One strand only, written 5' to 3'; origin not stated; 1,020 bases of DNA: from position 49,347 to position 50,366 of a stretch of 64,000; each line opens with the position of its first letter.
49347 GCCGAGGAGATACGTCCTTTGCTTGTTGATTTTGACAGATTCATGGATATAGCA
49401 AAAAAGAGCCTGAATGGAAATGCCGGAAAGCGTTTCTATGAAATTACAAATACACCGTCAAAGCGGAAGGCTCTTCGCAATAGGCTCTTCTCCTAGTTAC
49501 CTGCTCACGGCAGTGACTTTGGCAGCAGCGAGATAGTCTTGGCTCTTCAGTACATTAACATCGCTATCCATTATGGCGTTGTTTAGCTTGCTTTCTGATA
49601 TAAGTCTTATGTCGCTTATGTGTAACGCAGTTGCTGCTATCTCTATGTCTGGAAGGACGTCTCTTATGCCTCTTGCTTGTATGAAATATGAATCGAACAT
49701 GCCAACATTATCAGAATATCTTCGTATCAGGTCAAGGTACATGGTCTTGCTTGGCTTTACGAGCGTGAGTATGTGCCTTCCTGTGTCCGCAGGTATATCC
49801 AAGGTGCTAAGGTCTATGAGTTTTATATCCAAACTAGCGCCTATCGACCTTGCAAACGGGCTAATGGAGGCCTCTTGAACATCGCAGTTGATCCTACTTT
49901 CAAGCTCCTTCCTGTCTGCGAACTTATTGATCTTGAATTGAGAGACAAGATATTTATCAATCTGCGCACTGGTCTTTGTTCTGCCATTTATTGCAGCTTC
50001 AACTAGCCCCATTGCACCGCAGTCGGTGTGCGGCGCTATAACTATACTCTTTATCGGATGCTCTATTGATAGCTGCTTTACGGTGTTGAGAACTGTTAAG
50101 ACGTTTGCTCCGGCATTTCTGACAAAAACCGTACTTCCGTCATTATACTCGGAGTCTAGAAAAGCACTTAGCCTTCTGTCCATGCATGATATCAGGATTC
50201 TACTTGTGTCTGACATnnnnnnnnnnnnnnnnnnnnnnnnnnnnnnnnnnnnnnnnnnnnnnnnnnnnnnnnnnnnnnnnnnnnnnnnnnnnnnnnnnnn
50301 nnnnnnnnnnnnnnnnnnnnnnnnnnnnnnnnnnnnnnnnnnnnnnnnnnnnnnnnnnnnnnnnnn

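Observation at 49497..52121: Three tandem Cab-type beta-carbonic-anhydrase-like paralogs with added domains, one degenerate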

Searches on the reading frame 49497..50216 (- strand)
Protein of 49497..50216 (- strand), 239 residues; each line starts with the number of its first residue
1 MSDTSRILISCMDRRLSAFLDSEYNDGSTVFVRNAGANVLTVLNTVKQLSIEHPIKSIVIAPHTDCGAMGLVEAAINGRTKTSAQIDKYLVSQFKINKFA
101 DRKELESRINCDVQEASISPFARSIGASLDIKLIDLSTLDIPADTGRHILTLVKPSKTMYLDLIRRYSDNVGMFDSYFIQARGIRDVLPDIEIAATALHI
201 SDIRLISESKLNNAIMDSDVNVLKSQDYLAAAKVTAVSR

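Call 3: search_protein_families(library=pfam, proteins=[window:49497-50216:-], max_evalue=10)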
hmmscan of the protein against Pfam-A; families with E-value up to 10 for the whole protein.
window:49497-50216:- (239 aa): 2 families
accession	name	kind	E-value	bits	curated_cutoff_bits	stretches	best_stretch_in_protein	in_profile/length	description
PF00484.24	Pro_CA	-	1.6e-06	28.9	25.7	1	7-95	2-93/156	Carbonic anhydrase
PF20393.3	Pro_CA_2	-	0.0065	17.1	30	1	27-95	40-109/125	Putative carbonic anhydrase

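Call 4: search_protein_families(library=ncbifam, proteins=[window:49497-50216:-], max_evalue=10)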
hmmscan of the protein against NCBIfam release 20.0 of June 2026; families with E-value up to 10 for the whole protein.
window:49497-50216:- (239 aa): 0 families

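Call 9: search_solved_structures(query=window:49497-50216:-, max_evalue=10, show_alignments=2)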
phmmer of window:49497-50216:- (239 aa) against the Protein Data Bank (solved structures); distinct sequences matched with E-value up to 10: 16.
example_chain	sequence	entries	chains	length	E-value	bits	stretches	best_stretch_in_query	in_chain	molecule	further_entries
5ztp_A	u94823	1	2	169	0.00018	24.7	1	8-84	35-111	carbonic anhydrase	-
6jqd_A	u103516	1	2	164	0.00069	22.8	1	8-84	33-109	Carbonic anhydrase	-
6jqc_A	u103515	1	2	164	0.00072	22.7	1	8-84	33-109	Carbonic anhydrase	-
1ylk_A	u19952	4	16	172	0.0034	20.5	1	8-71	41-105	Hypothetical protein Rv1284/MT1322 | Beta-carbonic anhydrase 1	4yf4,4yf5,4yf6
1g5c_A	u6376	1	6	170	0.0037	20.4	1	7-127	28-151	BETA-CARBONIC ANHYDRASE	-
3las_A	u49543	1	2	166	0.0044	20.2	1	7-87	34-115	Putative carbonic anhydrase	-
2a5v_A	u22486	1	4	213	0.016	18.3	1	6-86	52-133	CARBONIC ANHYDRASE (CARBONATE DEHYDRATASE) (CARBONIC DEHYDRATASE)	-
1ym3_A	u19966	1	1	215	0.017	18.3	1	6-86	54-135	CARBONIC ANHYDRASE (CARBONATE DEHYDRATASE) (CARBONIC DEHYDRATASE)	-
4dy0_A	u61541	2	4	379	0.12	15.4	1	43-123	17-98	Glia-derived nexin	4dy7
3vqj_A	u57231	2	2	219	0.2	14.8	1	8-93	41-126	Carbonyl sulfide hydrolase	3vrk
7rbw_A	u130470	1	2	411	0.38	13.8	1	19-82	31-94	Biliverdin bindin serpin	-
3ten_A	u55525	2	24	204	0.77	12.8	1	8-72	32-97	CS2 hydrolase | Carbon disulfide hydrolase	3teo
4b2q_H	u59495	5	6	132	0.86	12.7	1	138-232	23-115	ATP SYNTHASE SUBUNIT DELTA, MITOCHONDRIAL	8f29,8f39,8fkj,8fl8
3oe7_H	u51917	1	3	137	0.93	12.5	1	138-232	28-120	ATP synthase subunit delta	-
2hld_H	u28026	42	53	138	0.95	12.5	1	138-232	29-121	ATP synthase delta chain, mitochondrial | ATP SYNTHASE SUBUNIT DELTA, MITOCHONDRIAL | ATP synthase subunit delta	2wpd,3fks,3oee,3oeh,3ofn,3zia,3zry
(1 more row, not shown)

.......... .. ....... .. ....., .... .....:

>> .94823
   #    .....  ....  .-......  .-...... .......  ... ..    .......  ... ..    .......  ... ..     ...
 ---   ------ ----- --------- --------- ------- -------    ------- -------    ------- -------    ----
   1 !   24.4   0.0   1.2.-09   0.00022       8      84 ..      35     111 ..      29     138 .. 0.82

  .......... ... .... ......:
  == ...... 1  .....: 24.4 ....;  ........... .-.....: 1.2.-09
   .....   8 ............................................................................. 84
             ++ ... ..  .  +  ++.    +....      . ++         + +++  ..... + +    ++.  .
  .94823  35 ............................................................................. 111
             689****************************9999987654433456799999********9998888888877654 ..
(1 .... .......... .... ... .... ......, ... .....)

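Call 13: find_homologous_proteins(query=window:49497-50216:-, max_evalue=0.001)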
Query window:49497-50216:- (239 aa): 31 proteins with E <= 0.001 among 670 candidates.
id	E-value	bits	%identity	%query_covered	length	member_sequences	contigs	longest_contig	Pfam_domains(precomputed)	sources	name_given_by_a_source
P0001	2.0e-140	484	95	100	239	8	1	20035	PF00484.25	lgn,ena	-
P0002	1.7e-122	425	83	100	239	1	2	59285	PF00484.25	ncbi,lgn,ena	-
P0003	3.5e-92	326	63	100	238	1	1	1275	PF00484.25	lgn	-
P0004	2.3e-90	320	64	100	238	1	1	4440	-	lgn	-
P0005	1.0e-89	318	60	98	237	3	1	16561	PF00484.25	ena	-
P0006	1.4e-83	298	55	100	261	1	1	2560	PF00484.25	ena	-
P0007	3.8e-78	280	57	97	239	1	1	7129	PF00484.25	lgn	-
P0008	1.5e-68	249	49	99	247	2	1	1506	-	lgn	-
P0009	2.1e-67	245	49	100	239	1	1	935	PF00484.25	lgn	-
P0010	2.9e-66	241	48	100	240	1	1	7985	PF00484.25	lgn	-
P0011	2.1e-65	239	48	100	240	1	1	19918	PF00484.25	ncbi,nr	ncbi:MAG: hypothetical protein KGH69_05140 [Candidatus Micrarchaeota archaeon]|nr:hypothetical prote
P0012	2.6e-63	232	50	93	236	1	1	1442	PF00484.25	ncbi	-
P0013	5.2e-61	224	45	99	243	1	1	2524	PF00484.25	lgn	-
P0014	7.1e-61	224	46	99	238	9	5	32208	PF00484.25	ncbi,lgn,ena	-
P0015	5.9e-60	221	48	97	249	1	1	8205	PF00484.25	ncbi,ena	-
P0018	4.6e-29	120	36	97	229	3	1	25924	PF00484.25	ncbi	ncbi:MAG: carbonic anhydrase [Candidatus Micrarchaeia archaeon]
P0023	3.8e-24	104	38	85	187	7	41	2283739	PF00484.25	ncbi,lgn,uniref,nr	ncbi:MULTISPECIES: carbonic anhydrase [Metallosphaera]|uniref:Carbonic anhydrase n=4 Tax=Metallospha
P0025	2.6e-23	101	36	91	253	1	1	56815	PF00484.25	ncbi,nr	ncbi:MAG: hypothetical protein KGH53_01550 [Candidatus Micrarchaeota archaeon]|nr:hypothetical prote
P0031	9.9e-13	66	34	82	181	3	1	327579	PF00484.25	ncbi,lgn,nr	ncbi:carbonic anhydrase [Thermogymnomonas acidicola]|nr:carbonic anhydrase [Thermogymnomonas acidico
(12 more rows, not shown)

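Call 17: find_encoding_contigs(protein=P0002, flank=6000, max_places=3)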
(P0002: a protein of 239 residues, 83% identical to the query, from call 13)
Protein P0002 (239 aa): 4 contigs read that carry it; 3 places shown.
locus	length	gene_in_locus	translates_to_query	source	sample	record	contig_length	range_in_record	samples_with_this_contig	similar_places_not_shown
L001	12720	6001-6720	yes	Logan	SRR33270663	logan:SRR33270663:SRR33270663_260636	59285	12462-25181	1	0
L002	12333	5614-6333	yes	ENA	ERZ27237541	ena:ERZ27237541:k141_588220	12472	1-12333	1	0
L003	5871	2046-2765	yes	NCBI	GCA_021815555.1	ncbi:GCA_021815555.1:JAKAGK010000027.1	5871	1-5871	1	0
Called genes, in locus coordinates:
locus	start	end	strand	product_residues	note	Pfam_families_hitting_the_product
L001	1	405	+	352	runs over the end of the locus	PF00752:XPG_N, PF00867:XPG_I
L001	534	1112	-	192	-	-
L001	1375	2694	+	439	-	PF00561:Abhydrolase_1, PF12146:Hydrolase_4 (weak), PF12697:Abhydrolase_6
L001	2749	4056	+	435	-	PF01336:tRNA_anti-codon, PF00152:tRNA-synt_2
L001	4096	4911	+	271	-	-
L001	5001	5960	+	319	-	PF00484:Pro_CA (faint)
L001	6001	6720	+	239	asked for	PF00484:Pro_CA (weak)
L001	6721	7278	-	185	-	PF00293:NUDIX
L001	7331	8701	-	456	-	PF06202:GDE_C, PF22422:MGH1-like_GH (faint), PF12899:Glyco_hydro_100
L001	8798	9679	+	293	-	-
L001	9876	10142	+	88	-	-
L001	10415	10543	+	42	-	-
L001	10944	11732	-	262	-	PF00589:Phage_integrase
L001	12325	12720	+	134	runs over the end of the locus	-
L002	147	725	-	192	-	-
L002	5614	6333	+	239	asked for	PF00484:Pro_CA (weak)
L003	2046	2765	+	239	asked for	PF00484:Pro_CA (weak)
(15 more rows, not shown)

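Call 18: find_encoding_contigs(protein=P0005, flank=6000, max_places=3)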
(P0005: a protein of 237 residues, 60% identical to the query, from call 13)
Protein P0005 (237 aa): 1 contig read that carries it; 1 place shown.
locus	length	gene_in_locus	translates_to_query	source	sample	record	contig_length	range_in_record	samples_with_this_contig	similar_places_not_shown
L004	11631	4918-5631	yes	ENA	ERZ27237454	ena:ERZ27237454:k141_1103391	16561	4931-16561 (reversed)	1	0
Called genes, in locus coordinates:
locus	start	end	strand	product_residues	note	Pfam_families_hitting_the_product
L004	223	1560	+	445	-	PF12146:Hydrolase_4, PF00561:Abhydrolase_1, PF12697:Abhydrolase_6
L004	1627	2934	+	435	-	PF01336:tRNA_anti-codon, PF00152:tRNA-synt_2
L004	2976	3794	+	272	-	-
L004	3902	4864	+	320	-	PF00484:Pro_CA (faint)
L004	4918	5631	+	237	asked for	PF00484:Pro_CA (weak)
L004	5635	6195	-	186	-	PF00293:NUDIX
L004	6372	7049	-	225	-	PF03009:GDPD, PF13653:GDPD_2 (faint)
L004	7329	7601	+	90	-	PF02686:GatC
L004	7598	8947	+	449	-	PF01425:Amidase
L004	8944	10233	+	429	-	PF02934:GatB_N, PF02637:GatB_Yqey (faint)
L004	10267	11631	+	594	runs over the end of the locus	PF01336:tRNA_anti-codon, PF00152:tRNA-synt_2, PF02938:GAD (weak)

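Call 19: find_encoding_contigs(protein=P0011, flank=6000, max_places=2)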
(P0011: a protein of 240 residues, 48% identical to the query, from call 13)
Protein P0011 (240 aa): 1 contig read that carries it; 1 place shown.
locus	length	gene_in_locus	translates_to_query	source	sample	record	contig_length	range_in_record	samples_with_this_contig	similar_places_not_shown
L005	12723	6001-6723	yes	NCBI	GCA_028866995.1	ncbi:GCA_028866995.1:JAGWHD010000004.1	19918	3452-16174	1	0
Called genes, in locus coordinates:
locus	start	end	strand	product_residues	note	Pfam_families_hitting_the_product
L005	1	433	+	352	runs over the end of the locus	PF00752:XPG_N, PF00867:XPG_I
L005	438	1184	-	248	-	PF03372:Exo_endo_phos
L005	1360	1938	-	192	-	-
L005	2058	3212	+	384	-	PF12323:HTH_OrfB_IS605 (weak), PF01385:OrfB_IS605, PF07282:Cas12f1-like_TNB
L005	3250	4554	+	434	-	PF01336:tRNA_anti-codon, PF00152:tRNA-synt_2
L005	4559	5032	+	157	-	PF04073:tRNA_edit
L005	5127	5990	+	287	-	PF00484:Pro_CA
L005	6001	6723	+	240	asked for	PF00484:Pro_CA (weak)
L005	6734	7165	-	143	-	PF13412:HTH_24 (weak), PF01037:AsnC_trans_reg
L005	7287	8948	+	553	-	PF13522:GATase_6, PF13537:GATase_7, PF12481:DUF3700, PF00733:Asn_synthase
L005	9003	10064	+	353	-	-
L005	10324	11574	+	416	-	PF04123:DUF373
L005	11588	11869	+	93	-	-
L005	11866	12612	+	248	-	PF21948:LplA-B_cat, PF03099:BPL_LplA_LipB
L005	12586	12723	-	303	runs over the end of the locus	PF16881:LIAS_N (weak), PF04055:Radical_SAM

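Call 20: find_encoding_contigs(protein=P0014, flank=6000, max_places=2)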
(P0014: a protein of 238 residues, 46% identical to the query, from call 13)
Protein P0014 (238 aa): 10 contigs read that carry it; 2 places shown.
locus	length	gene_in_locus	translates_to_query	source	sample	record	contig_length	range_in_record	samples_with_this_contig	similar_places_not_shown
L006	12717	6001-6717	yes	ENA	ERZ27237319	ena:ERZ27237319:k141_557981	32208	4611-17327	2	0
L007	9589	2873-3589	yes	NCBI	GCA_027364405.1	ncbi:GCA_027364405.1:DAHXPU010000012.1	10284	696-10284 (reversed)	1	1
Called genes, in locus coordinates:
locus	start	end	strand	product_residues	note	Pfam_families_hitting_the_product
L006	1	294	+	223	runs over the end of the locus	PF08843:AbiEii (faint)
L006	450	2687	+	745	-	PF05116:S6PP, PF08282:Hydrolase_3, PF00862:GT-B_Sucrose_synth, PF13439:Glyco_transf_4, PF13579:Glyco_trans_4_4, PF20706:GT4-conflict (weak), PF00534:Glycos_transf_1, PF13692:Glyco_trans_1_4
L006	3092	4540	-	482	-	-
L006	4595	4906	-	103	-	-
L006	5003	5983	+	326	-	-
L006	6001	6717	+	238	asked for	PF00484:Pro_CA (weak)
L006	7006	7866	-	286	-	-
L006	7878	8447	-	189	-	-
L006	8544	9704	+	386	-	-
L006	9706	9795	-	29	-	-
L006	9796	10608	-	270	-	PF00589:Phage_integrase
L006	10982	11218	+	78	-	-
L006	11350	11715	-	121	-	-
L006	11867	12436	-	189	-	-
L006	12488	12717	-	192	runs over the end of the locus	PF01997:Translin (faint)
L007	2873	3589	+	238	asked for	PF00484:Pro_CA (weak)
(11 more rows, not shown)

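Call 21: find_encoding_contigs(protein=P0025, flank=6000, max_places=2)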
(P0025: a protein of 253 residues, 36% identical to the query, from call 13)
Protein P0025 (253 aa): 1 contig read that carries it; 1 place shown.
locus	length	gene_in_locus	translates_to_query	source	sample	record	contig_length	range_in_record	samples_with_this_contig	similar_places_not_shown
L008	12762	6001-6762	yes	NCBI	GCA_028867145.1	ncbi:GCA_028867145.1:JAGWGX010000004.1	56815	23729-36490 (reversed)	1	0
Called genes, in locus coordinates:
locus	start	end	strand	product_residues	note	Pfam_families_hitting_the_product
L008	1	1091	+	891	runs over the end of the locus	PF01411:tRNA-synt_2c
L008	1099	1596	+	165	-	PF01864:CarS-like, PF01148:CTP_transf_1 (weak)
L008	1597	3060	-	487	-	PF02163:Peptidase_M50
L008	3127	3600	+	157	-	PF26602:HVO_2718_N (weak), PF24250:HVO_2718 (weak), PF13560:HTH_31 (weak), PF01381:HTH_3 (weak)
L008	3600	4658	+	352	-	PF00752:XPG_N, PF00867:XPG_I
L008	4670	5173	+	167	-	PF00011:HSP20, PF17886:ArsA_HSP20 (weak)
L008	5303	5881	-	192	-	-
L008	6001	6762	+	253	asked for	PF00484:Pro_CA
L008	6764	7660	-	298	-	PF01435:Peptidase_M48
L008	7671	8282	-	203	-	PF04011:LemA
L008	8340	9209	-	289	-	PF00892:EamA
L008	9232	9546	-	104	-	PF03819:MazG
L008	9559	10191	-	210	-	PF01712:dNK, PF02223:Thymidylate_kin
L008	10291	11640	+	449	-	PF00464:SHMT, PF00155:Aminotran_1_2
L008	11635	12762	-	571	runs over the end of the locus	PF02511:Thy1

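Call 22: find_encoding_contigs(protein=P0018, flank=6000, max_places=2)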
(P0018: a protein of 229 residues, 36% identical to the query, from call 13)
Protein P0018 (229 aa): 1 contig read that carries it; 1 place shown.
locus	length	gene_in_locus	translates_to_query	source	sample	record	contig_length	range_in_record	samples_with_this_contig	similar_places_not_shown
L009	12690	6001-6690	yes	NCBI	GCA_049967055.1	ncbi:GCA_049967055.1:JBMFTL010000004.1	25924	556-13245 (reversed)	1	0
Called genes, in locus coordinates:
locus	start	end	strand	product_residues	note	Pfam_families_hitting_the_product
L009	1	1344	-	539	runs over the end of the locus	PF00171:Aldedh, PF05893:LuxC (faint)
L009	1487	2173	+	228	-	PF02616:SMC_ScpA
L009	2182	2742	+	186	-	PF04079:SMC_ScpB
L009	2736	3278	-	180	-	PF01923:Cob_adeno_trans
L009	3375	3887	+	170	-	PF01467:CTP_transf_like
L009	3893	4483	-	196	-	-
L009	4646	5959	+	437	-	PF01336:tRNA_anti-codon, PF00152:tRNA-synt_2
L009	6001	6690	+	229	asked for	PF00484:Pro_CA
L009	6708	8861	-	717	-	PF02359:CDC48_N, PF02933:CDC48_2, PF00004:AAA, PF05496:RuvB_N (weak), PF13191:AAA_16 (weak), PF17862:AAA_lid_3, PF00004:AAA, PF17862:AAA_lid_3, +21 more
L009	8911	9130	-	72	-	-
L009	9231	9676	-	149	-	-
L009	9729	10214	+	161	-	-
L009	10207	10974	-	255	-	PF00483:NTP_transferase, PF12804:NTP_transf_3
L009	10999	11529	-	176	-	PF00293:NUDIX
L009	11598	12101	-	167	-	PF01243:PNPOx_N (weak)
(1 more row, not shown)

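Call 32: search_protein_families(library=pfam, proteins=[P0023, P0031, P0018, P0025, L005:5127-5990:+, L006:5003-5983:+, L004:2976-3794:+], max_evalue=1)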
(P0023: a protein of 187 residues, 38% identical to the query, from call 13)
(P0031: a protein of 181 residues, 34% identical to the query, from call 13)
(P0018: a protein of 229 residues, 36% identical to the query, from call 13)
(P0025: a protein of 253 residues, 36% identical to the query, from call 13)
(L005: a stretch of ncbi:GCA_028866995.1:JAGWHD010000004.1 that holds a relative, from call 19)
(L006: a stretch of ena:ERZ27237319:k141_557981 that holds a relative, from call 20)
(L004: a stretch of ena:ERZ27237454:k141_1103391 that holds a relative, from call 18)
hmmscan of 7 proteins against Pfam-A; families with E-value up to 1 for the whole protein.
P0023 (187 aa): 1 family
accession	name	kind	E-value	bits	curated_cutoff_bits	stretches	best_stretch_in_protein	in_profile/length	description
PF00484.24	Pro_CA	-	5.2e-07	30.5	25.7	1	3-117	2-125/156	Carbonic anhydrase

P0031 (181 aa): 3 families
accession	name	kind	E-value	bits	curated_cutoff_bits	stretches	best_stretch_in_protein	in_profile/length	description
PF00484.24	Pro_CA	-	3.5e-08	34.3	25.7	1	3-115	2-121/156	Carbonic anhydrase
PF15915.11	BAT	-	0.0062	16.8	25.8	1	19-72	37-88/156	GAF and HTH_10 associated domain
PF14252.11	DUF4347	-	0.22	11.7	24.6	1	16-71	15-71/164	Domain of unknown function (DUF4347)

P0018 (229 aa): 3 families
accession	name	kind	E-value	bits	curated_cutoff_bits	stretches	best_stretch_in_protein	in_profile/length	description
PF00484.24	Pro_CA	-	5.4e-09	36.9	25.7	1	6-109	2-113/156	Carbonic anhydrase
PF06931.17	Adeno_E4_ORF3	-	0.0082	17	27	1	35-104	35-104/113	Mastadenovirus E4 ORF3 protein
PF08266.18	Cadherin_2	-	0.12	12.7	23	1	172-220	14-62/83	Cadherin-like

P0025 (253 aa): 2 families
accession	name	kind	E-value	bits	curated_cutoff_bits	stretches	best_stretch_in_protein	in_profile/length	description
PF00484.24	Pro_CA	-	8.7e-10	39.5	25.7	1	5-108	2-107/156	Carbonic anhydrase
PF11016.13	DUF2854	-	0.053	13.9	25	1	130-203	26-102/146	Protein of unknown function (DUF2854)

L005:5127-5990:+ (287 aa): 3 families
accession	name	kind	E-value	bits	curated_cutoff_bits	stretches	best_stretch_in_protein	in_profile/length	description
PF00484.24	Pro_CA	-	4.7e-08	33.9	25.7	1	26-148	2-131/156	Carbonic anhydrase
PF20393.3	Pro_CA_2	-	0.0078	16.8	30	1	58-89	53-84/125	Putative carbonic anhydrase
PF02593.20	DUF166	-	0.18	11.8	24.4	1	64-109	137-182/221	Domain of unknown function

L006:5003-5983:+ (326 aa): 0 families

L004:2976-3794:+ (272 aa): 1 family
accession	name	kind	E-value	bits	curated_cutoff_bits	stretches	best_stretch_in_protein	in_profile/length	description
PF00484.24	Pro_CA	-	0.23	12.2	25.7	1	18-79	2-66/156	Carbonic anhydrase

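Call 33: predict_structure(alignment_id=A2)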
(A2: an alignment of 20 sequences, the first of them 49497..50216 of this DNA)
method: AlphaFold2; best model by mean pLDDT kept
length: 239 residues; sequences in the alignment: 20
mean_pLDDT: 91.9   pTM: 0.89
mean pLDDT of the five models: 91.9, 91.9, 91.9, 91.6, 91.6
residues with pLDDT >= 90: 189; 70-90: 44; 50-70: 6; < 50: 0
segments of 3 or more residues with pLDDT < 50: none
pLDDT, mean of each block of 10 residues (from residue 1): 83 94 95 90 93 95 94 95 93 93 96 96 97 93 79 94 84 90 93 92 92 88 96 89
secondary structure, 60 per line:
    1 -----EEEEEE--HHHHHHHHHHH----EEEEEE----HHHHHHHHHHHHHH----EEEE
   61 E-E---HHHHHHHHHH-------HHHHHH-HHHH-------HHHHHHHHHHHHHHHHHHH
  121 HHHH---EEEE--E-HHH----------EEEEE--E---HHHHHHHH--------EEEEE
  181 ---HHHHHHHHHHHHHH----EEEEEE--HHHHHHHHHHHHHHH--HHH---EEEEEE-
elements in order: E6-11 H14-24 E29-34 H39-52 E57-61 H67-76 H84-89 H91-94 H102-124 E128-131 E149-153 H160-167 E176-180 H184-197 E202-207 H210-224 E233-238

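Call 35: fold_search(model_id=the predicted structure, library=pdb)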
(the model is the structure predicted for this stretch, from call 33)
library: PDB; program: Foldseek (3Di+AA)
matches with E <= 10: 925; with E <= 0.001: 2
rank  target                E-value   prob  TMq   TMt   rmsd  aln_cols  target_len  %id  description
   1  3e3i_H                7.1e-04  1.00  0.44  0.50   4.1       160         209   21  H. influenzae beta-carbonic anhydrase, variant G41A with 100 mM bicarbonate (released 2009-08-18)
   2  2a5v_D                9.1e-04  1.00  0.46  0.52   3.9       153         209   20  Crystal structure of M. tuberculosis beta carbonic anhydrase, Rv3588c, tetrameric form (released 2005-09-20)
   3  2a5v_C                1.0e-03  1.00  0.47  0.54   3.7       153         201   20  Crystal structure of M. tuberculosis beta carbonic anhydrase, Rv3588c, tetrameric form (released 2005-09-20)
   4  2a5v_A                1.0e-03  1.00  0.46  0.52   3.9       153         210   20  Crystal structure of M. tuberculosis beta carbonic anhydrase, Rv3588c, tetrameric form (released 2005-09-20)
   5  1ekj_F                1.7e-03  1.00  0.43  0.48  11.1       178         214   17  THE X-RAY CRYSTALLOGRAPHIC STRUCTURE OF BETA CARBONIC ANHYDRASE FROM THE C3 DICOT PISUM SATIVUM (released 2000-06-07)
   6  2a5v_B                2.3e-03  1.00  0.45  0.51   3.9       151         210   20  Crystal structure of M. tuberculosis beta carbonic anhydrase, Rv3588c, tetrameric form (released 2005-09-20)
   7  9eat                  2.7e-03  1.00  0.41  0.45   5.1       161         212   17  High-Resolution Structure of Escherichia coli Carbonic Anhydrase 2 in Space Group P4(2)2(1)2 (released 2024-11-20)
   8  8thm_B                2.7e-03  0.99  0.50  0.29   9.3       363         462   10  Beta carbonic anhydrase from the carboxysome of Cyanobium PCC 7001 (released 2023-08-09)
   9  2w3n_A                2.9e-03  1.00  0.44  0.45   4.9       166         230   17  Structure and inhibition of the CO2-sensing carbonic anhydrase Can2 from the pathogenic fungus Cryptococcus neoformans (released 2008-12-30)
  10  8thm_C                3.1e-03  0.99  0.48  0.28   9.5       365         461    9  Beta carbonic anhydrase from the carboxysome of Cyanobium PCC 7001 (released 2023-08-09)
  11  1ni4_B                3.1e-03  0.75  0.30  0.23  17.5       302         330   10  HUMAN PYRUVATE DEHYDROGENASE (released 2003-06-17)
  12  1ekj_B                3.3e-03  1.00  0.41  0.46  11.3       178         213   18  THE X-RAY CRYSTALLOGRAPHIC STRUCTURE OF BETA CARBONIC ANHYDRASE FROM THE C3 DICOT PISUM SATIVUM (released 2000-06-07)
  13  2w3q                  3.5e-03  1.00  0.42  0.43   5.1       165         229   18  Structure and inhibition of the CO2-sensing carbonic anhydrase Can2 from the pathogenic fungus Cryptococcus neoformans (released 2008-12-30)
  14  8thm_A                3.7e-03  0.97  0.48  0.28   9.6       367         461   10  Beta carbonic anhydrase from the carboxysome of Cyanobium PCC 7001 (released 2023-08-09)
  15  4d7e_A                3.7e-03  0.23  0.21  0.15  16.7       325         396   10  An unprecedented NADPH domain conformation in Lysine Monooxygenase NbtG from Nocardia farcinica (released 2015-04-01)
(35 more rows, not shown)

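Call 39: list_cluster_members(proteins=[P0023, P0031])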
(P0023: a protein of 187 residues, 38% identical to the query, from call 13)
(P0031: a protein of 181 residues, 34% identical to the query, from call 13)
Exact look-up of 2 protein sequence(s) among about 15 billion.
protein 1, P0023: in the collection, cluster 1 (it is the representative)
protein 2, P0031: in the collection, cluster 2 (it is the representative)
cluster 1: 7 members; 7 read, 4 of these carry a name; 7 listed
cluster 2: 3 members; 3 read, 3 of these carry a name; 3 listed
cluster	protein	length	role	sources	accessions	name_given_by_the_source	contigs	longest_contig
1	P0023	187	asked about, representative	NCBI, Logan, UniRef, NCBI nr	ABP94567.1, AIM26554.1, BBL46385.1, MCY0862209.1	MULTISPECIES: carbonic anhydrase [Metallosphaera] | Carbonic anhydrase n=4 Tax=Metallosphaera TaxID=41980 RepID=A4YDR5_METS5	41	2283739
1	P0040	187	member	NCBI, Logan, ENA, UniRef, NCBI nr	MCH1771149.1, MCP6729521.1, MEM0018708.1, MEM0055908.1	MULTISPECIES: carbonic anhydrase [Metallosphaera] | carbonic anhydrase n=2 Tax=Sulfolobaceae TaxID=118883 RepID=UPI001F05B791 | carbonic anhydrase [Metallosphaera sedula]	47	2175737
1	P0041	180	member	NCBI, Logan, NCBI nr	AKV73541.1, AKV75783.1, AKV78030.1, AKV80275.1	carbonic anhydrase [Metallosphaera sedula]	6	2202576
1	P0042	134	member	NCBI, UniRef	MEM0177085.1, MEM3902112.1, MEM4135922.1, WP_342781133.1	carbonic anhydrase [Metallosphaera sp.] | carbonic anhydrase n=1 Tax=Metallosphaera sp. TaxID=2020860 RepID=UPI00315F7C79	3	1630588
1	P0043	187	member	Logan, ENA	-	-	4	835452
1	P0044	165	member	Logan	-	-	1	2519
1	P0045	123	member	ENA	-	-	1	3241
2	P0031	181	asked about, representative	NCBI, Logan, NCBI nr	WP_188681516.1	carbonic anhydrase [Thermogymnomonas acidicola]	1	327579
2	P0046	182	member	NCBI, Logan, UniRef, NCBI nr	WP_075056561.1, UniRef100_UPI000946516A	hypothetical protein [Thermogymnomonas acidicola] | carbonic anhydrase n=1 Tax=Thermogymnomonas acidicola TaxID=399579 RepID=UPI000946516A | carbonic anhydrase [Thermogymnomonas acidicola]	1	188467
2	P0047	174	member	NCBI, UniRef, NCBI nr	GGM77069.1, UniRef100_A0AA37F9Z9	hypothetical protein GCM10007108_13930 [Thermogymnomonas acidicola] | Carbonic anhydrase n=2 Tax=Thermogymnomonas acidicola TaxID=399579 RepID=A0AA37F9Z9_9ARCH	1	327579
